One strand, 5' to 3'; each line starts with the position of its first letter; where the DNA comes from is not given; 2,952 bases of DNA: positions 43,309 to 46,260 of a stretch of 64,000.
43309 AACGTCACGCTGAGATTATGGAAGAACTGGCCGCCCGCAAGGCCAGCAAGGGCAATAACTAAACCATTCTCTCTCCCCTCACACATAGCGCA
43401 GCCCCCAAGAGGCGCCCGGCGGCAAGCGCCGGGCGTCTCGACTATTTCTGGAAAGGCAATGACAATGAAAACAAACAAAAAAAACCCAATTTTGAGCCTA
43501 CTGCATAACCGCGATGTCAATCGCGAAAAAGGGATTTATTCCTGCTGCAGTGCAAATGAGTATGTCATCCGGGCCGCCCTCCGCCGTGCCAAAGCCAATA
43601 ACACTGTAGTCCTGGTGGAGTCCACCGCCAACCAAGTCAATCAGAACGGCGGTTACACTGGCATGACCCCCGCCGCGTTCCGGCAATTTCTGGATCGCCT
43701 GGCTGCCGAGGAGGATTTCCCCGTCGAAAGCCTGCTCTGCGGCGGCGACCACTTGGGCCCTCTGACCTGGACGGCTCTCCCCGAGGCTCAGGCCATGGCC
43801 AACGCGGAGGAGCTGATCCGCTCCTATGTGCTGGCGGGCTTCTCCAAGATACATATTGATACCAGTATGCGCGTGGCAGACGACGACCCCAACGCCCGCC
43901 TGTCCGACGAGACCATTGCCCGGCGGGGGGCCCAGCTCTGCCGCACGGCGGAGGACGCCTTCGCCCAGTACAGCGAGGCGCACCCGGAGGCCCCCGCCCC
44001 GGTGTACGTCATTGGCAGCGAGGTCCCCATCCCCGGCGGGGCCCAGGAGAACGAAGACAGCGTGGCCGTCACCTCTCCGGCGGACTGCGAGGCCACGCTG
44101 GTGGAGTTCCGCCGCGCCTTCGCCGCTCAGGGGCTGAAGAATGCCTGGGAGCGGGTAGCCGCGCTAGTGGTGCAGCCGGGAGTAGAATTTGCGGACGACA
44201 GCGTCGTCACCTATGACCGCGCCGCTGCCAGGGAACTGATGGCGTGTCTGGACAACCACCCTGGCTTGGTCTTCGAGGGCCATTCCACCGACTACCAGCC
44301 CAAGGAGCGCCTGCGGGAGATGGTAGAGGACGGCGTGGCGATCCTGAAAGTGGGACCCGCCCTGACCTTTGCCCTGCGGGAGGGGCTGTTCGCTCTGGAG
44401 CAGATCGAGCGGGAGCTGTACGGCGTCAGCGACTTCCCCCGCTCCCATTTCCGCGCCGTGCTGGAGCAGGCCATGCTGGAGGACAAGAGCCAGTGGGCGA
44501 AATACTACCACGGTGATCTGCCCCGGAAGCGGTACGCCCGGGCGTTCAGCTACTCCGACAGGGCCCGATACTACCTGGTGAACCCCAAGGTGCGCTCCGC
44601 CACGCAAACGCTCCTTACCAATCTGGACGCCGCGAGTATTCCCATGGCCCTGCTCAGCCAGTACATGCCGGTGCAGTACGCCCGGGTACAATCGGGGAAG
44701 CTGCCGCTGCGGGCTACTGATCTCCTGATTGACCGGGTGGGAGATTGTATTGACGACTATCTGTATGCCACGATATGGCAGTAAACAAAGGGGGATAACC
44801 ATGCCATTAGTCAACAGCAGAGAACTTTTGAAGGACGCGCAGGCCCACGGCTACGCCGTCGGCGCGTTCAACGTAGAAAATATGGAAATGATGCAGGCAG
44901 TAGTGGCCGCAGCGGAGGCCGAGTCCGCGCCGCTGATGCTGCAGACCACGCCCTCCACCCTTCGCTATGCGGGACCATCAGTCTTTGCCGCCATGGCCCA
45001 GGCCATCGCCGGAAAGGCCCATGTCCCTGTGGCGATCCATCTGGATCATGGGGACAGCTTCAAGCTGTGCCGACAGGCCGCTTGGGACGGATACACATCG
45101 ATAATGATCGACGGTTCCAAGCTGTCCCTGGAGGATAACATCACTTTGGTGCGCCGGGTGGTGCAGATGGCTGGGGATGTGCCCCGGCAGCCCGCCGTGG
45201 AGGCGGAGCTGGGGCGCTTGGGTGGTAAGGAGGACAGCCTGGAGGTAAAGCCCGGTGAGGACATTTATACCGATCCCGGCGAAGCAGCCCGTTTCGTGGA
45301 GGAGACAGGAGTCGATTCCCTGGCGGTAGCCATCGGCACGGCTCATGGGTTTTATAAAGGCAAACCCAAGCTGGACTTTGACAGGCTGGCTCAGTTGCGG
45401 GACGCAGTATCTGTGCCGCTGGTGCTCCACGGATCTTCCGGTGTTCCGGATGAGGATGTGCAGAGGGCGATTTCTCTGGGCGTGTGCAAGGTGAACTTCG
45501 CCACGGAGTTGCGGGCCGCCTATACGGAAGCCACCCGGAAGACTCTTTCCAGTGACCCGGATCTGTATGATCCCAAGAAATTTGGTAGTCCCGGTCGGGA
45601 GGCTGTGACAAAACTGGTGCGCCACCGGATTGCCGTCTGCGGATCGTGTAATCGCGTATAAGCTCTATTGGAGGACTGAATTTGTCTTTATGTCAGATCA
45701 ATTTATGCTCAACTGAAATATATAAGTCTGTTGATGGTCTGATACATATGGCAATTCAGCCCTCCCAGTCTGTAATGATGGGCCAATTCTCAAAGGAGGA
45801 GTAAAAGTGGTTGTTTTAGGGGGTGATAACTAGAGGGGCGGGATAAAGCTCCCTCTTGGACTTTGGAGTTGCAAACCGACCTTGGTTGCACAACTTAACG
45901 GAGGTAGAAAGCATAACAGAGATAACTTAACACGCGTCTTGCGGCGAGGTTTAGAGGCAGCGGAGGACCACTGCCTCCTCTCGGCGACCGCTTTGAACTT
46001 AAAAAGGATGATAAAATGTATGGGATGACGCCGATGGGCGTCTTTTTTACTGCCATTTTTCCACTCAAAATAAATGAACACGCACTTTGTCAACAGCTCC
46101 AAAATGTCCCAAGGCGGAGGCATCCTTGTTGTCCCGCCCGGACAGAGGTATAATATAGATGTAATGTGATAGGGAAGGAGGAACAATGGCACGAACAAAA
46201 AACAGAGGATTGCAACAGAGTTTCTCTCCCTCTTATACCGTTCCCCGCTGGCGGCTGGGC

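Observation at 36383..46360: Mosaic low-GC accessory block of about 10 kb between the spoVM/LysM sporulation genes and pcrA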

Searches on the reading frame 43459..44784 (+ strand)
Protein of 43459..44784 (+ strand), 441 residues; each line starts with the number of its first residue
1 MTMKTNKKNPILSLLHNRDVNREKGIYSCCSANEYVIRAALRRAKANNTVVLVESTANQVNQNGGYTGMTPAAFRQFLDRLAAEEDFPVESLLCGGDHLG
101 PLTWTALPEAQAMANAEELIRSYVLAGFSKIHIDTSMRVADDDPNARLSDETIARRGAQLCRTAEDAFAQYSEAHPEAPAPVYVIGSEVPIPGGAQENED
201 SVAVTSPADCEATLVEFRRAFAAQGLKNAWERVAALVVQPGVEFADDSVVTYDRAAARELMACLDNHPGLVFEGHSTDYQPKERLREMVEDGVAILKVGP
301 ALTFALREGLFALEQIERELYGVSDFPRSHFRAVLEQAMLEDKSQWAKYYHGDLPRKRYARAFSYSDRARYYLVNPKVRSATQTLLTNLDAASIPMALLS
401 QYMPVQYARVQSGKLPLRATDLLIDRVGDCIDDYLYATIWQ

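Call 5: search_protein_families(library=pfam, proteins=[window:43459-44784:+])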
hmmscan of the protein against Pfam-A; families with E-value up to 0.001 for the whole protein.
window:43459-44784:+ (441 aa): 1 family
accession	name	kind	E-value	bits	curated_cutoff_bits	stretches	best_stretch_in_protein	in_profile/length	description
PF08013.17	GatZ_KbaZ-like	-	3.2e-175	583.2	26.7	1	13-438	3-419/420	D-tagatose-1,6-bisphosphate aldolase subunit GatZ/KbaZ-like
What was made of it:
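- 43459..44784 (+): GatZ/KbaZ-like subunit of tagatose-bisphosphate aldolase. Pfam GatZ_KbaZ-like 3e-175 (call 5).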

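Call 21: search_protein_families(library=ncbifam, proteins=[window:43459-44784:+], max_evalue=0.00001)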
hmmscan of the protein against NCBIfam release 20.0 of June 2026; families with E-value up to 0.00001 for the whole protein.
window:43459-44784:+ (441 aa): 3 families
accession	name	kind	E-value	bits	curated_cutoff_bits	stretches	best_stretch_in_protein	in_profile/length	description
TIGR02810.1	agaZ_gatZ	equivalog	1.8e-156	521.3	568.8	1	14-438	3-419/420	D-tagatose-bisphosphate aldolase, class II, non-catalytic subunit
NF012002.0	PRK15458.1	equivalog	3.2e-145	484.5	707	1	13-437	6-422/428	tagatose-bisphosphate aldolase subunit KbaZ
NF011626.0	PRK15052.1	equivalog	1.8e-123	412.5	579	1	21-437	11-417/421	tagatose-bisphosphate aldolase subunit GatZ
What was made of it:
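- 43459..44784 (+): TIGR02810 scores 521 against a cutoff of 569 (call 21).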

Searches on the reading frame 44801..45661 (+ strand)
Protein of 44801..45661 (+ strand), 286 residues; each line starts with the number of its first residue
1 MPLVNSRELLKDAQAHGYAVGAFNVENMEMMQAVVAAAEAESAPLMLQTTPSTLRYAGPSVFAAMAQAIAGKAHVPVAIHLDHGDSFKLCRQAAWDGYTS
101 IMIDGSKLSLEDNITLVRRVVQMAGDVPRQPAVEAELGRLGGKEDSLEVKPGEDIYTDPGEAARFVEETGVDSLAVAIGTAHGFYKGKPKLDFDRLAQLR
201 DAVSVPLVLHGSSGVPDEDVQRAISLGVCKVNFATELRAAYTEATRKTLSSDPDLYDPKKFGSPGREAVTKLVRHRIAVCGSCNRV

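Call 5: search_protein_families(library=pfam, proteins=[window:44801-45661:+])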
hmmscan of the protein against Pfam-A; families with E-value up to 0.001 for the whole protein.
window:44801-45661:+ (286 aa): 1 family
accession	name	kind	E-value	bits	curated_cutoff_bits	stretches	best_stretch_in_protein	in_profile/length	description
PF01116.26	F_bP_aldolase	-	1.1e-101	340.5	25.5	1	4-285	1-277/277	Fructose-bisphosphate aldolase class-II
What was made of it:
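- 44801..45661 (+): Class II ketose-bisphosphate aldolase (GatY/KbaY-like). Pfam F_bP_aldolase 1e-101 (call 5).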

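Call 15: find_encoding_contigs(protein=window:44801-45661:+, flank=10000, max_places=10)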
Protein window:44801-45661:+ (286 aa): 24 contigs read that carry it; 10 places shown.
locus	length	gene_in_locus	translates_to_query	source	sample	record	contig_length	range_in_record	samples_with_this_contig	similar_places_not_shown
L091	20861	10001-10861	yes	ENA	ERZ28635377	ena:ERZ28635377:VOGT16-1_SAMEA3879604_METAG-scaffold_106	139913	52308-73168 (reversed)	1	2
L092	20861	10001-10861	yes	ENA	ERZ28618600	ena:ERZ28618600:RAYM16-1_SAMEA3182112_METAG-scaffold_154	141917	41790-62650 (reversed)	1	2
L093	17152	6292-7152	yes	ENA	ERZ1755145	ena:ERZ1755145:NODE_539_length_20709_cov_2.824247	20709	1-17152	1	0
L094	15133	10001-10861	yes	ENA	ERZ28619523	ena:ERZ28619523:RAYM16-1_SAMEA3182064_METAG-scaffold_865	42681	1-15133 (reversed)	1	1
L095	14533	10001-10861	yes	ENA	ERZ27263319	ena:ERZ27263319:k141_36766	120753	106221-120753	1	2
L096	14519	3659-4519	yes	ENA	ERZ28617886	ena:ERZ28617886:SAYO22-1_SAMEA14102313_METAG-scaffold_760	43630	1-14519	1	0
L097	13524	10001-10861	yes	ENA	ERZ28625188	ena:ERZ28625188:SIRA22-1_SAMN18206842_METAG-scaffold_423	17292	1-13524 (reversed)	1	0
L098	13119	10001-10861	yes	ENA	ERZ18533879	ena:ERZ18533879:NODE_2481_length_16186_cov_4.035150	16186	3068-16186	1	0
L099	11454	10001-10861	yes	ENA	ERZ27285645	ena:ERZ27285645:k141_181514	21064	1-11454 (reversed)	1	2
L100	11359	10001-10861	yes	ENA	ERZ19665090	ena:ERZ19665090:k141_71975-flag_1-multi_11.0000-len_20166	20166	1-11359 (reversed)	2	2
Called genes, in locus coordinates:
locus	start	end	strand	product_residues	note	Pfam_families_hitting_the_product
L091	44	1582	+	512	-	PF01476:LysM (faint), PF12673:SipL (faint)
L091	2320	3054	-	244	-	PF00392:GntR, PF08279:HTH_11 (weak), PF07702:UTRA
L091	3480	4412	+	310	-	PF01869:BcrAD_BadFG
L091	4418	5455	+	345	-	PF01380:SIS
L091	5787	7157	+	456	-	PF02056:Glyco_hydro_4, PF11975:Glyco_hydro_4C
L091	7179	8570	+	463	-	PF13347:MFS_2, PF07690:MFS_1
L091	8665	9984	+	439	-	PF08013:GatZ_KbaZ-like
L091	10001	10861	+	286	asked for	PF01116:F_bP_aldolase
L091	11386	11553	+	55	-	-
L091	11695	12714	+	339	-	PF03600:CitMHS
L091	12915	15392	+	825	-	PF00580:UvrD-helicase, PF13604:AAA_30 (faint), PF01443:Viral_helicase1 (faint), PF00580:UvrD-helicase, PF13245:AAA_19, PF13361:UvrD_C, PF13538:UvrD_C_2, PF21196:PcrA_UvrD_tudor (weak)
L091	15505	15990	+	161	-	PF14270:DUF4358 (weak)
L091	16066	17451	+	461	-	PF03062:MBOAT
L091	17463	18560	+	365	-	PF14286:DHHW (weak), PF16822:ALGX, PF14286:DHHW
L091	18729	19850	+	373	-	PF01022:HTH_5 (faint), PF12840:HTH_20 (weak)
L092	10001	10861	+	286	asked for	PF01116:F_bP_aldolase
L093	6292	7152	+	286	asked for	PF01116:F_bP_aldolase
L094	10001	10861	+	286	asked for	PF01116:F_bP_aldolase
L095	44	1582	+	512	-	PF01476:LysM (faint), PF12673:SipL (faint)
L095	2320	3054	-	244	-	PF00392:GntR, PF08279:HTH_11 (weak), PF07702:UTRA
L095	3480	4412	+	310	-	PF01869:BcrAD_BadFG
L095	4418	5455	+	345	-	PF01380:SIS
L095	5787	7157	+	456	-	PF02056:Glyco_hydro_4, PF11975:Glyco_hydro_4C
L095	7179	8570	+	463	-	PF13347:MFS_2, PF07690:MFS_1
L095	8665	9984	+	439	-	PF08013:GatZ_KbaZ-like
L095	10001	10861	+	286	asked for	PF01116:F_bP_aldolase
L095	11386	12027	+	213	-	PF00239:Resolvase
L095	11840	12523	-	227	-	PF00515:TPR_1 (faint), PF07719:TPR_2 (faint), PF13174:TPR_6 (faint), PF13428:TPR_14 (faint), PF13432:TPR_16 (faint)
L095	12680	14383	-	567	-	PF00496:SBP_bac_5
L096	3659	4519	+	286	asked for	PF01116:F_bP_aldolase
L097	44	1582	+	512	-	PF01476:LysM (faint), PF12673:SipL (faint)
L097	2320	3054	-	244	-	PF00392:GntR, PF08279:HTH_11 (weak), PF07702:UTRA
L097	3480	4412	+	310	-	PF01869:BcrAD_BadFG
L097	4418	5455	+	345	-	PF01380:SIS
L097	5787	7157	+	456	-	PF02056:Glyco_hydro_4, PF11975:Glyco_hydro_4C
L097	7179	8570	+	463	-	PF13347:MFS_2, PF07690:MFS_1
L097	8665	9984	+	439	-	PF08013:GatZ_KbaZ-like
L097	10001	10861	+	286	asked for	PF01116:F_bP_aldolase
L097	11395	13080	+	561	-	PF00239:Resolvase, PF07508:Recombinase, PF13408:Zn_ribbon_recom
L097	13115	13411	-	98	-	-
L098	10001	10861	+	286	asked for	PF01116:F_bP_aldolase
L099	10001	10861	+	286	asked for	PF01116:F_bP_aldolase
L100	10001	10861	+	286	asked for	PF01116:F_bP_aldolase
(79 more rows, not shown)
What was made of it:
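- On Large serine recombinase: The full 561-aa allele in strain L097 has all three domains (call 15).
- Closest known: Tn5397/Tn1549/Tn916-type conjugative transposons of Clostridia with a terminal recombinase. Same: The full-length homologue has the large serine recombinase architecture (call 15).
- Strain L097 keeps an intact recombinase (call 15).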

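Call 21: search_protein_families(library=ncbifam, proteins=[window:44801-45661:+], max_evalue=0.00001)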
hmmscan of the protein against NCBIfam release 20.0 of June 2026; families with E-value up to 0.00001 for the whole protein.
window:44801-45661:+ (286 aa): 20 families
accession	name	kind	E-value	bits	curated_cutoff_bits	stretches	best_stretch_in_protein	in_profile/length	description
NF009374.0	PRK12737.1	subfamily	1.6e-113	378.5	383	1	2-285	2-283/284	tagatose-bisphosphate aldolase subunit GatY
NF006626.0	PRK09195.1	subfamily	1.1e-109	365.9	384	1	1-285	1-283/284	tagatose-bisphosphate aldolase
NF009497.0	PRK12857.1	equivalog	8.3e-109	363.2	423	1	1-285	1-283/284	class II fructose-1,6-bisphosphate aldolase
TIGR01858.1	tag_bisphos_ald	equivalog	3.7e-103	344.5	443.55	1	4-285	2-281/282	tagatose bisphosphate family class II aldolase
TIGR01859.1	fruc_bis_ald_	equivalog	1.3e-97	326.9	343.05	1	3-285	1-281/282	class II fructose-1,6-bisphosphate aldolase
TIGR00167.1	cbbA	subfamily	5.1e-93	311.6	215.6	1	1-285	1-289/290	ketose-bisphosphate aldolase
NF009375.0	PRK12738.1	equivalog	6.2e-85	284.8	542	1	1-286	1-284/286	tagatose-bisphosphate aldolase subunit KbaY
NF006042.0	PRK08185.1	subfamily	3e-82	276.2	405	1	3-285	2-283/287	hypothetical protein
NF005823.0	PRK07709.1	equivalog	5.4e-78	262.6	545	1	1-283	1-282/285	class II fructose-bisphosphate aldolase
NF006376.0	PRK08610.1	equivalog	2.2e-77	260.6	527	1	1-285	1-284/286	class II fructose-bisphosphate aldolase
NF005284.0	PRK06801.1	equivalog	7.1e-73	245.5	406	1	1-285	1-285/286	ketose 1,6-bisphosphate aldolase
NF005288.0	PRK06806.1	equivalog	2.9e-72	243.2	396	1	1-285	1-280/281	class II fructose-bisphosphate aldolase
NF004493.0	PRK05835.1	equivalog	2.4e-71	240.5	558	2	3-218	2-218/307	class II fructose-bisphosphate aldolase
NF005943.0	PRK07998.1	equivalog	6e-71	239.2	364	1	1-280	1-275/283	class II aldolase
NF005481.0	PRK07084.1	equivalog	2e-68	231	511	2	3-222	12-238/324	class II fructose-bisphosphate aldolase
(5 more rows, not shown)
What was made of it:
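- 44801..45661 (+): NF009374 GatY scores 378.5 against a cutoff of 383; TIGR00167 passes (call 21).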

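Call 48: search_dna_similar(query=L097:11395-13080:+, collection=phages, mode=protein, max_rows=8)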
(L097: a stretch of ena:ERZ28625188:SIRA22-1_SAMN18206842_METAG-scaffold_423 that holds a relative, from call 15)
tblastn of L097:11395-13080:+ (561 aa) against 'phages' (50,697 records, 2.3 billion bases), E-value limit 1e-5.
Records with a match: 526; places in all: 735; records where one place covers at least 80% of the query: 38.
Best place of each record, by identity: 60-80% 1; <60% 525.
By first word of the organism name: Streptococcus 119; Bacteriophage 85; Bacillus 46; Streptomyces 38; Staphylococcus 28; Paenibacillus 25; Clostridium 15; Enterococcus 14; phage 11; Arthrobacter 11; and 52 more.
By host as written in the record: - 113; Bacillus anthracis 16; Enterococcus faecalis 14; Streptomyces lividans JI 1326 12; Streptococcus suis 11; Paenibacillus larvae 10; Paenibacillus larvae ATCC 9545 9; Staphylococcus epidermidis 9; and 208 more.
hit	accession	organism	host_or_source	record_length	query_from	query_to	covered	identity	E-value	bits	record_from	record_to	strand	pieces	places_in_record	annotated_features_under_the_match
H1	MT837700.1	Bacteriophage sp.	human fecal samples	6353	1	561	100%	79.2%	0e+0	898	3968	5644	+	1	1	record has no annotation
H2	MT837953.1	Bacteriophage sp.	human fecal samples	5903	8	548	96%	35.1%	3e-97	329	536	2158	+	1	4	record has no annotation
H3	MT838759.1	Bacteriophage sp.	human fecal samples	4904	21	547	94%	35.8%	1e-94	322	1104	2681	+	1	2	record has no annotation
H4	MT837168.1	Bacteriophage sp.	human fecal samples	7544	27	550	93%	33.3%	1e-87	302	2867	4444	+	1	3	record has no annotation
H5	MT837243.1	Bacteriophage sp.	human fecal samples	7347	27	556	94%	31.7%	5e-72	256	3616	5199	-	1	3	record has no annotation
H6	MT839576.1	Bacteriophage sp.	human fecal samples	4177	22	556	95%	30.9%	6e-62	226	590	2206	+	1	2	record has no annotation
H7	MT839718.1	Bacteriophage sp.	human fecal samples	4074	27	537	91%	32.3%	9e-64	232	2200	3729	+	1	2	record has no annotation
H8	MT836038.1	Bacteriophage sp.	human fecal samples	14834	1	548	98%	29.8%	4e-61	224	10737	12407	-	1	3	record has no annotation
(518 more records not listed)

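Call 49: search_dna_similar(query=L097:11395-13080:+, collection=plasmids, mode=protein, max_rows=8)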
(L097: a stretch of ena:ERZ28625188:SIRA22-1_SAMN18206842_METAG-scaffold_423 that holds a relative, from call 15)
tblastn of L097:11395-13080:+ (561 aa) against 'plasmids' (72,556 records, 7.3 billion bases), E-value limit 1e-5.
Records with a match: 511; places in all: 700; records where one place covers at least 80% of the query: 108.
Best place of each record, by identity: 60-80% 1; <60% 510.
By first word of the organism name: Enterococcus 106; Ralstonia 53; Rhizobium 46; Sinorhizobium 42; Bradyrhizobium 29; Bacillus 16; Azospirillum 11; Mesorhizobium 10; Subdoligranulum 9; Sphingobium 9; and 89 more.
By predicted mobility (MOB-suite, as given by PLSDB): non-mobilizable 197; conjugative 184; mobilizable 130.
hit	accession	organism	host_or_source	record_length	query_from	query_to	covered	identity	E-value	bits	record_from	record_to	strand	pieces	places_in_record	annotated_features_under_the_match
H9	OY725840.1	Subdoligranulum variabile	-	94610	1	561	100%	79.9%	0e+0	903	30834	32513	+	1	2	record has no annotation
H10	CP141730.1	Oscillospiraceae bacterium MB08-C2-2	pure culture,feces of black soldier fly ...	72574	1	552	98%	52.6%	3e-176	559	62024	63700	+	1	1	recombinase family protein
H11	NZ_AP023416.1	Vescimonas fastidiosa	Homo sapiens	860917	4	549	97%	36.8%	5e-104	351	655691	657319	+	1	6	recombinase family protein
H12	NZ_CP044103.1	Streptococcus dysgalactiae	Homo sapiens,clinical isolate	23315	27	536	91%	32.8%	4e-66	278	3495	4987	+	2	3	none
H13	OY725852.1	Subdoligranulum variabile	-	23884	27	526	89%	33.4%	4e-62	229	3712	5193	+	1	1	record has no annotation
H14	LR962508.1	Enterococcus faecalis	-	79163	22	545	93%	31.7%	5e-65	238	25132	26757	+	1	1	none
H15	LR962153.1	Enterococcus faecalis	-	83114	22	545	93%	31.7%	5e-65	238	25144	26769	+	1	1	none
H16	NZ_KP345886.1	Enterococcus faecium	-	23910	23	533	91%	32.4%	3e-68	247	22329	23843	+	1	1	tndX: site-specific resolvase TndX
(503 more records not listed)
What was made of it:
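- Closest known: Tn5397/Tn1549/Tn916-type conjugative transposons of Clostridia with a terminal recombinase. Same: It is about 32% identical to a TndX-annotated gene (call 49).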

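Call 50: get_annotated_region(hit=H9, flank=8000)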
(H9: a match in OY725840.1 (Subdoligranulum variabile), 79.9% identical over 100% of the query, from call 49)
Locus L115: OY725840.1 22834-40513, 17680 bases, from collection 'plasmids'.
description: Subdoligranulum variabile strain Subdoligranulum variabile TSDC17.2-1.1 genome assembly, plasmid: 6
organism: Subdoligranulum variabile (NCBI taxid 214851)
taxonomy: Bacteria; Bacillota; Clostridia; Eubacteriales; Oscillospiraceae; Subdoligranulum; Subdoligranulum variabile
host: -; source: -; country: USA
typing (MOB-suite, as given by PLSDB): non-mobilizable
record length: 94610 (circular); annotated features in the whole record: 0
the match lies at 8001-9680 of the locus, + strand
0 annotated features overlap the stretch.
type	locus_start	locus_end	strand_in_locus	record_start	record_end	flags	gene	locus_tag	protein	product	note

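Call 51: get_annotated_region(hit=H1, flank=5000)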
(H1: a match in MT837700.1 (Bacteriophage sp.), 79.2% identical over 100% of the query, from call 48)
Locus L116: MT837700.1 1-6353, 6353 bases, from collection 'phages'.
description: UNVERIFIED: Bacteriophage sp. clone scaffold_5531 genomic sequence.
organism: Bacteriophage sp. (NCBI taxid 38018)
taxonomy: Viruses
host: -; source: human fecal samples; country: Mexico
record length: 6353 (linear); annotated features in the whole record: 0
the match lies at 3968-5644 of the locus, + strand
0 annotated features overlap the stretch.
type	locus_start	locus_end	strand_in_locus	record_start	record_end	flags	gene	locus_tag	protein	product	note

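Call 63: search_protein_families(library=pfam, proteins=[L097:13115-13411:-, L095:11840-12523:-], max_evalue=0.01)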
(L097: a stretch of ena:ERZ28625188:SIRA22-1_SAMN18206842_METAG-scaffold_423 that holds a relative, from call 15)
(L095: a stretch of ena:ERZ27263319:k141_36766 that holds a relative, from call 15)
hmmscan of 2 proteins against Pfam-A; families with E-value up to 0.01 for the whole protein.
L097:13115-13411:- (98 aa): 0 families

L095:11840-12523:- (227 aa): 12 families
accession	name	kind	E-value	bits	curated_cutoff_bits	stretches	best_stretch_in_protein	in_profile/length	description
PF00515.34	TPR_1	-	2e-10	40.5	27.8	2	1-28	7-34/34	Tetratricopeptide repeat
PF07719.23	TPR_2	-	5.3e-10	39.1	27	2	1-28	7-34/34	Tetratricopeptide repeat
PF13432.12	TPR_16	-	3.6e-06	27.8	32.7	1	2-37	4-39/65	Tetratricopeptide repeat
PF13174.12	TPR_6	-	5.5e-06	27.1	26.3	0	67-89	4-26/33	Tetratricopeptide repeat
PF13428.12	TPR_14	-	1.1e-05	26.1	23.5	0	2-37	8-42/44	Tetratricopeptide repeat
PF13424.12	TPR_12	-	2.2e-05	25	30.1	0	1-58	9-74/77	Tetratricopeptide repeat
PF13374.12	TPR_10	-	8.7e-05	22.8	27.5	0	69-92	8-31/42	Tetratricopeptide repeat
PF13414.12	TPR_11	-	0.00038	20.5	26.8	0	47-74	12-39/42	TPR repeat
PF14559.12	TPR_19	-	0.00067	20.4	25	0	8-34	4-30/68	Tetratricopeptide repeat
PF13176.12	TPR_7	-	0.00079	19.8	27.9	0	2-28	6-34/36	Tetratricopeptide repeat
PF13181.12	TPR_8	-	0.0013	19.1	25.7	0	64-89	2-27/34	Tetratricopeptide repeat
PF13371.12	TPR_9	-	0.0058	17.1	35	0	5-64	5-64/73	Tetratricopeptide repeat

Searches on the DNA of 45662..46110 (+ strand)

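Call 85: search_dna_similar(query=window:45662-46110:+, collection=plasmids, mode=distant, max_rows=6)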
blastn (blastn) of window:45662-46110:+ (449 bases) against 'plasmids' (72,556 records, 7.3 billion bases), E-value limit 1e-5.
No match.
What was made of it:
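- Tried and rejected: Plasmid DNA search with the right gap: no match (call 85).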

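Call 86: search_dna_similar(query=window:45662-46110:+, collection=phages, mode=distant, max_rows=6)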
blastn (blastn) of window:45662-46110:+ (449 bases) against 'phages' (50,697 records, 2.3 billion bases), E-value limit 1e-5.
Records with a match: 1; places in all: 1; records where one place covers at least 80% of the query: 0.
Best place of each record, by identity: 60-80% 1.
By first word of the organism name: Bacteriophage 1.
By host as written in the record: - 1.
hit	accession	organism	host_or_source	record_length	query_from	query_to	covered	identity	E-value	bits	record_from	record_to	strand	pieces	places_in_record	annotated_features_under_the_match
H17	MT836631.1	Bacteriophage sp.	human fecal samples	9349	284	387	23%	78.8%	1e-15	90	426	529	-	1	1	record has no annotation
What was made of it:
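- Tried and rejected: The phage search with the right gap gave the single short hit that led to the IS remnant (call 86).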

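Call 89: get_annotated_region(hit=H17, flank=3000)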
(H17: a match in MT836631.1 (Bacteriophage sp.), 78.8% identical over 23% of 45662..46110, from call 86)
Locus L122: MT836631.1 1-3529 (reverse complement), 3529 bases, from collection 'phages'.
description: UNVERIFIED: Bacteriophage sp. clone scaffold_2702 genomic sequence.
organism: Bacteriophage sp. (NCBI taxid 38018)
taxonomy: Viruses
host: -; source: human fecal samples; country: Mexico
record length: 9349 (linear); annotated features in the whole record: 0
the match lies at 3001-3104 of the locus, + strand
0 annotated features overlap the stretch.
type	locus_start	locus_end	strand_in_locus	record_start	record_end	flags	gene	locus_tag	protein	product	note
